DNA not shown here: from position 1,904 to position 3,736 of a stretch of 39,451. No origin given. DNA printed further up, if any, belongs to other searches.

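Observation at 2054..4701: Fur-adjacent pair of CydA-fold membrane proteins; the first replaces TM9 with a periplasmic dihaem cytochrome c domain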

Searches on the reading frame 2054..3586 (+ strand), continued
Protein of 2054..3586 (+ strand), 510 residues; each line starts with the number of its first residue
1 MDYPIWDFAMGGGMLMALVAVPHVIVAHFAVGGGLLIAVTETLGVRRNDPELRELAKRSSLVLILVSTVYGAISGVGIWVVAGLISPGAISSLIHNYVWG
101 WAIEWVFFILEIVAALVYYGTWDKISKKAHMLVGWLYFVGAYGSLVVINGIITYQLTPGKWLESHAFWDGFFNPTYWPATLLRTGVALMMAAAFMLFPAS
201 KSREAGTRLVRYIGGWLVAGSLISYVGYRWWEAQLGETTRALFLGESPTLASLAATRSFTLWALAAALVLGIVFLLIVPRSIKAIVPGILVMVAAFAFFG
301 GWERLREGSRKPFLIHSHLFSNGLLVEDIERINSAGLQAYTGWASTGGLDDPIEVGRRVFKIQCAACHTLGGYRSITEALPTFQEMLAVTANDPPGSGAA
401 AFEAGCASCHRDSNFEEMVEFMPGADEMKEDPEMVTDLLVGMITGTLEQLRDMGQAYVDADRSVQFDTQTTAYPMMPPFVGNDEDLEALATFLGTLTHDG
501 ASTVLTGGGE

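Call 18: find_related_loci(query=A1, collection=genome_contigs, flank=6000)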
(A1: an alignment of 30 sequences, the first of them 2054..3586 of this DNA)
Query A1 (510 aa) in genome_contigs; peptide patterns used: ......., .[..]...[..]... (x = any residue, [..] = any of these).
600 stretches matched a pattern (row limit reached: there are more); 459 encode a relative of the query (tblastn E <= 1e-3); the best 80 are kept; 80 distinct loci.
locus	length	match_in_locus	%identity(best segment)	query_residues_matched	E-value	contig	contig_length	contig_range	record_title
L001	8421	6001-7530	88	1-510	0e+0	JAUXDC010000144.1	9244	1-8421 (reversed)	MAG: Holophagae bacterium isolate CSMAG_2841 CSMAG_2841_k119_721522_length_9244_cov_5.9890, whole genome shotgun sequenc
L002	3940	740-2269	65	1-510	0e+0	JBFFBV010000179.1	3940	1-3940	MAG: Candidatus Sulfomarinibacter sp. isolate Mix_mud12.2021.10.15 k141_734888_length_3940_cov_10.4633, whole genome sho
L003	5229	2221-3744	63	1-510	0e+0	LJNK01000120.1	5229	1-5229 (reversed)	MAG: Deltaproteobacteria bacterium SG8_13 WOR_8-12_27953, whole genome shotgun sequence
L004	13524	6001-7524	63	1-510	0e+0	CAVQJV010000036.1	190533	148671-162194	MAG: uncultured Acidobacteriota bacterium isolate MFD09779.bin.2.172 genome assembly, contig: contig_58157, whole genome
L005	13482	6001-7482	63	1-496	0e+0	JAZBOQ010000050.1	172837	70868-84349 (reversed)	MAG: Thermoanaerobaculales bacterium isolate bin.607 k117_1851922, whole genome shotgun sequence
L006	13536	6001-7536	62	1-510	0e+0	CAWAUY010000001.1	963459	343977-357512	MAG: Candidatus Sulfomarinibacteraceae bacterium isolate MFD03804.bin.2.94 genome assembly, contig: contig_12964, whole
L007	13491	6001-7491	63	1-498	0e+0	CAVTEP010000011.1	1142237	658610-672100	MAG: Candidatus Sulfomarinibacteraceae bacterium isolate MFD09779.bin.1.340 genome assembly, contig: contig_6898, whole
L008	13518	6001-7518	61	1-510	0e+0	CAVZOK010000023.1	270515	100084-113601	MAG: Candidatus Sulfomarinibacteraceae bacterium isolate MFD03804.bin.2.114 genome assembly, contig: contig_44217, whole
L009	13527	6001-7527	63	1-509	0e+0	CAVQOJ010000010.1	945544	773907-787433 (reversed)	MAG: uncultured Holophagae bacterium isolate MFD09964.bin.1.228 genome assembly, contig: contig_3630, whole genome shotg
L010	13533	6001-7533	59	1-510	0e+0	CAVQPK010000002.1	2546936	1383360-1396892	MAG: uncultured Acidobacteriota bacterium isolate MFD09964.bin.2.231 genome assembly, contig: contig_14178, whole genome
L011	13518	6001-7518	61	1-510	0e+0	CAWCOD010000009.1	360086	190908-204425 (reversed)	MAG: uncultured Holophagae bacterium isolate MFD03804.bin.1.68 genome assembly, contig: contig_38977, whole genome shotg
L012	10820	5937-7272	83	1-510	0e+0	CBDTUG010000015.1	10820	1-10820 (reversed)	MAG TPA_asm: uncultured Thermoanaerobaculia bacterium isolate SRR7614707_binner12_Refined_9 genome assembly, contig: ERZ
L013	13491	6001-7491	62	1-498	0e+0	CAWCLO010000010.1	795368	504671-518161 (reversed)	MAG: Candidatus Sulfomarinibacteraceae bacterium isolate MFD03804.bin.1.185 genome assembly, contig: contig_9158, whole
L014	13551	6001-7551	56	1-510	3e-166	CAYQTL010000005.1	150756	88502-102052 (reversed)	MAG TPA_asm: uncultured Thermoanaerobaculia bacterium isolate SRP332253_co2_167 genome assembly, contig: NODE_50_length_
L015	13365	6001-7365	53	1-510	8e-165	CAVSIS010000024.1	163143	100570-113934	MAG: uncultured Acidobacteriota bacterium isolate MFD02416.bin.4.367 genome assembly, contig: contig_13999, whole genome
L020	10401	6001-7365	48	1-508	7e-143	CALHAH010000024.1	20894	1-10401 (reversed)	MAG: uncultured Thermoanaerobaculum sp. isolate H1_Bin_METABAT__169_1 genome assembly, contig: c_000000227586, whole gen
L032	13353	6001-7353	46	1-504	6e-128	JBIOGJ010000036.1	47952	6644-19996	MAG: Thermoanaerobaculales bacterium isolate GcC5-19 k141_513806_length_47952_cov_150.5077, whole genome shotgun sequenc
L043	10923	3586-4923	42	1-504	4e-106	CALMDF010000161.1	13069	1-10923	MAG TPA_asm: uncultured Holophagales bacterium isolate SRR5468106_bin.27_CONCOCT_v1.1_MAG genome assembly, contig: ERZ78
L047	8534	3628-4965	42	1-504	2e-103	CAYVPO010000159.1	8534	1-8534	MAG TPA_asm: uncultured Holophagales bacterium isolate binchicken_co235_245 genome assembly, contig: NODE_19050_length_8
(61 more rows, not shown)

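Call 26: predict_structure(alignment_id=A1)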
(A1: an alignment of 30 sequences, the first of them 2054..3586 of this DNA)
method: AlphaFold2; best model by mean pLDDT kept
length: 510 residues; sequences in the alignment: 30
mean_pLDDT: 78.1   pTM: 0.67
mean pLDDT of the five models: 78.1, 74.2, 71.9, 70.7, 65.9
residues with pLDDT >= 90: 139; 70-90: 247; 50-70: 73; < 50: 51
segments of 3 or more residues with pLDDT < 50: 1-8, 156-163, 311-323, 343-348, 366-370, 500-510
pLDDT, mean of each block of 10 residues (from residue 1): 43 68 78 91 92 90 77 77 62 63 85 88 90 92 85 55 57 81 92 87 84 94 96 78 79 89 96 88 77 90 76 34 59 76 50 80 54 77 89 90 86 90 90 88 91 82 70 77 89 76 34
secondary structure, 60 per line:
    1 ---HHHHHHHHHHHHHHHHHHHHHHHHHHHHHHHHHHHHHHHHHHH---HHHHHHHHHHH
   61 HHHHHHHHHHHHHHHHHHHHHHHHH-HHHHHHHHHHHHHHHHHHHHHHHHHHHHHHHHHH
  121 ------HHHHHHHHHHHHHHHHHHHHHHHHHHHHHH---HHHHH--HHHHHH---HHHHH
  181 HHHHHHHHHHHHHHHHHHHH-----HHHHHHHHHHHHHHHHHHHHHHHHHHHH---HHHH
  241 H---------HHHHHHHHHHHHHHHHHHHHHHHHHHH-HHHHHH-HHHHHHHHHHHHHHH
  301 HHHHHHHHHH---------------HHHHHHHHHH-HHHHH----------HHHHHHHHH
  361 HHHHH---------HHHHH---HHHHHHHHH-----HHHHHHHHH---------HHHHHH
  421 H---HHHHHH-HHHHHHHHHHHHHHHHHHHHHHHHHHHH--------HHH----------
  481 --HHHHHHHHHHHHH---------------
elements in order: H4-46 H50-85 H87-120 H127-156 H160-164 H167-172 H176-200 H206-233 H237-241 H251-277 H279-284 H286-310 H326-335 H337-341 H352-365 H375-379 H383-391 H397-405 H415-421 H425-430 H432-459 H483-495

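Call 30: fold_search(model_id=the predicted structure, library=pdb)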
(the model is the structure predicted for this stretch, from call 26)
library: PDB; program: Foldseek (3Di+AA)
matches with E <= 10: 107; with E <= 0.001: 10
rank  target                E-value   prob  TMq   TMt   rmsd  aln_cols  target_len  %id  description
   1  5doq_A                1.8e-05  1.00  0.50  0.59   5.6       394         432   17  The structure of bd oxidase from Geobacillus thermodenitrificans (released 2016-05-04)
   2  7oy2_C                3.3e-05  1.00  0.42  0.46  30.4       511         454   14  High resolution structure of cytochrome bd-II oxidase from E. coli (released 2021-12-15)
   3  6rx4_A                4.0e-05  1.00  0.48  0.51   7.4       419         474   14  THE STRUCTURE OF BD OXIDASE FROM ESCHERICHIA COLI (released 2019-11-20)
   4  9r2g_A                5.2e-05  1.00  0.49  0.65   4.8       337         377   16  Cytochrome bd II oxidase qOR-2 type from Mycobacterium smegmatis (released 2026-03-04)
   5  8b4o_A                1.1e-04  1.00  0.48  0.54   5.8       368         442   16  Cryo-EM structure of cytochrome bd oxidase from C. glutamicum (released 2022-12-28)
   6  6rko_A                1.4e-04  1.00  0.43  0.49   8.4       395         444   16  Cryo-EM structure of the E. coli cytochrome bd-I oxidase at 2.68 A resolution (released 2019-10-16)
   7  9fka_A                2.5e-04  1.00  0.46  0.51   6.6       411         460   13  Cryo-EM structure of the reduced cytochrome bd oxidase from M. tuberculosis (released 2025-02-12)
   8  7nkz_A                2.8e-04  1.00  0.44  0.48   7.1       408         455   13  Cryo-EM structure of the cytochrome bd oxidase from M. tuberculosis at 2.5 A resolution (released 2021-09-22)
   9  7ose_A                3.6e-04  1.00  0.48  0.49   6.9       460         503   12  cytochrome bd-II type oxidase with bound aurachin D (released 2021-11-17)
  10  7d5i_A                3.6e-04  1.00  0.45  0.51   6.5       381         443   15  Structure of Mycobacterium smegmatis bd complex in the apo-form. (released 2021-06-23)
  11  6rko_B                3.8e-03  1.00  0.42  0.55   7.1       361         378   14  Cryo-EM structure of the E. coli cytochrome bd-I oxidase at 2.68 A resolution (released 2019-10-16)
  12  7ose_B                7.1e-03  1.00  0.42  0.54   7.1       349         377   12  cytochrome bd-II type oxidase with bound aurachin D (released 2021-11-17)
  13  7oy2_B                7.4e-03  1.00  0.41  0.53   7.3       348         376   11  High resolution structure of cytochrome bd-II oxidase from E. coli (released 2021-12-15)
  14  6rx4_B                1.5e-02  1.00  0.40  0.52   6.9       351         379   13  THE STRUCTURE OF BD OXIDASE FROM ESCHERICHIA COLI (released 2019-11-20)
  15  7d5i_B                1.5e-02  1.00  0.42  0.59   5.6       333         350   16  Structure of Mycobacterium smegmatis bd complex in the apo-form. (released 2021-06-23)
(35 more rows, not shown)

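Call 53: search_protein_families(library=pfam, proteins=[L032:1371-2915:+, L032:3146-4435:+, L032:4445-5887:+, L032:9079-12255:+, L032:12268-13353:+, L047:2667-3608:+, L047:5026-7020:+, L047:7054-7917:+, L006:8737-9429:+, L006:9431-10633:+], max_evalue=0.001)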
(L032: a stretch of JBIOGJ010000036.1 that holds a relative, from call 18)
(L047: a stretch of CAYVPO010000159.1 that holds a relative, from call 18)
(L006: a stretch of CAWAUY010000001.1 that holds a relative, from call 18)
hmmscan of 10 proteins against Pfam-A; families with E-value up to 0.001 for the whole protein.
L032:1371-2915:+ (514 aa): 4 families
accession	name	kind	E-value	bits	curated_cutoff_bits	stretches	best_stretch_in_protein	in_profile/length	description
PF07228.17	SpoIIE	-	1.2e-44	153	25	1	322-511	3-191/192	Stage II sporulation protein E (SpoIIE)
PF13492.12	GAF_3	-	6e-07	30.4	27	1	131-260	2-129/129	GAF domain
PF01590.32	GAF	-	1.2e-05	26.3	22.4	1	131-258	2-133/133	GAF domain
PF13185.12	GAF_2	-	6.4e-05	23.6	28.6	1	130-259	3-136/136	GAF domain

L032:3146-4435:+ (429 aa): 3 families
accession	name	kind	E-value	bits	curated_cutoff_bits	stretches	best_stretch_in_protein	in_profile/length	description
PF03349.22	Toluene_X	-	3.3e-57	194.3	29.7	1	23-429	8-421/421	Outer membrane protein transport protein (OMPP1/FadL/TodX)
PF13609.12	Porin_4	-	0.00025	21.4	27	0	284-398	245-308/310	Gram-negative porin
PF10677.15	DUF2490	-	0.00031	21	29.8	0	333-354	40-176/186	Protein of unknown function (DUF2490)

L032:4445-5887:+ (480 aa): 2 families
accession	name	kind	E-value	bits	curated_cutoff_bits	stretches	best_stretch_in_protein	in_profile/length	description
PF13472.12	Lipase_GDSL_2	-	7.3e-13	49.8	32.9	0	124-241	39-115/178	GDSL-like Lipase/Acylhydrolase family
PF00657.28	Lipase_GDSL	-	1.1e-11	45.8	23.6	1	31-398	2-208/208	GDSL-like Lipase/Acylhydrolase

L032:9079-12255:+ (1058 aa): 2 families
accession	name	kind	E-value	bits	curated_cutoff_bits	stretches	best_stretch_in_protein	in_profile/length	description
PF05193.26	Peptidase_M16_C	-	1.1e-57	195.3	23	2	360-532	3-178/181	Peptidase M16 inactive domain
PF00675.25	Peptidase_M16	-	5.2e-28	98.3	22.3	1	203-350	2-146/149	Insulinase (Peptidase family M16)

L032:12268-13353:+ (362 aa): 3 families
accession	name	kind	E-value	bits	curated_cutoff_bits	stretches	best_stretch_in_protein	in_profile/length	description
PF13476.12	AAA_23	-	1.8e-07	32.4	27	1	5-48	2-45/201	AAA domain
PF02463.25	SMC_N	-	8e-06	25.9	40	1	2-119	2-125/220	RecF/RecN/SMC N terminal domain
PF13401.12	AAA_22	-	3.4e-05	24.6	27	1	21-93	4-64/130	AAA domain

L047:2667-3608:+ (313 aa): 1 family
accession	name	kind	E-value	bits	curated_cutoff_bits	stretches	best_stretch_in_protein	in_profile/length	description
PF00291.31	PALP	-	1.1e-65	222.4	35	1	9-292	3-295/295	Pyridoxal-phosphate dependent enzyme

L047:5026-7020:+ (664 aa): 1 family
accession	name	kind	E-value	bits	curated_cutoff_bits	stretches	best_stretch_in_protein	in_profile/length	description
PF01734.28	Patatin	-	3.4e-30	106.1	27.7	1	405-564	1-189/191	Patatin-like phospholipase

L047:7054-7917:+ (287 aa): 1 family
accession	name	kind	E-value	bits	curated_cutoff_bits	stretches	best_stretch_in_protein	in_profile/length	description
PF13369.12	Transglut_core2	-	4.6e-38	130.6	23.5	1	54-204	5-155/155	Transglutaminase-like superfamily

L006:8737-9429:+ (230 aa): 2 families
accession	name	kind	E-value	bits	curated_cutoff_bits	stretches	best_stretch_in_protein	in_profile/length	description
PF07729.17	FCD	-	1.7e-19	70.9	24.3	1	87-207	1-121/125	FCD domain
PF00392.27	GntR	-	3.2e-16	59.2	27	1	16-77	2-64/64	Bacterial regulatory proteins, gntR family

L006:9431-10633:+ (400 aa): 6 families
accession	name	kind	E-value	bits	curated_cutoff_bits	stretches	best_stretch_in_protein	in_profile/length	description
PF00266.25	Aminotran_5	-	1.2e-78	265.1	21.5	1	7-375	1-370/371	Aminotransferase class-V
PF01212.27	Beta_elim_lyase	-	3.6e-08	33.5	27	1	72-299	51-272/288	Beta-eliminating lyase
PF01041.23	DegT_DnrJ_EryC1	-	1.5e-07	31.4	19.8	1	76-219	47-187/360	DegT/DnrJ/EryC1/StrS aminotransferase family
PF01053.26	Cys_Met_Meta_PP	-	5.6e-07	28.9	27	1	80-210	79-204/381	Cys/Met metabolism PLP-dependent enzyme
PF00464.25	SHMT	-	0.00038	19.6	27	1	126-212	152-240/399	Serine hydroxymethyltransferase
PF00282.25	Pyridoxal_deC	-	0.00066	18.9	27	1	115-226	165-288/375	Pyridoxal-dependent decarboxylase conserved domain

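Call 66: find_encoding_contigs(protein=window:2054-3586:+, flank=3000, max_places=3)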
Protein window:2054-3586:+ (510 aa): 1 contig read that carries it; 1 place shown.
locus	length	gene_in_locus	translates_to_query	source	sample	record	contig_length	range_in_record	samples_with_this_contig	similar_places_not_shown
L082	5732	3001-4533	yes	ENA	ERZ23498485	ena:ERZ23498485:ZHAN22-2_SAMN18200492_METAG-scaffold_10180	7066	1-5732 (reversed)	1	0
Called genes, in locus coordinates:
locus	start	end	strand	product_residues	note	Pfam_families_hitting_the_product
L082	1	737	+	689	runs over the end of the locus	?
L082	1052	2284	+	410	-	PF00579:tRNA-synt_1b, PF16714:TyrRSs_C (faint), PF22421:SYY_C-terminal (weak), PF01479:S4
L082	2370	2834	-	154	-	PF01475:FUR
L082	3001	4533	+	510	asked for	PF01654:Cyt_bd_oxida_I, PF13442:Cytochrome_CBB3 (faint), PF00034:Cytochrom_C (faint)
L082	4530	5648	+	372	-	-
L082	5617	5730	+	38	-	?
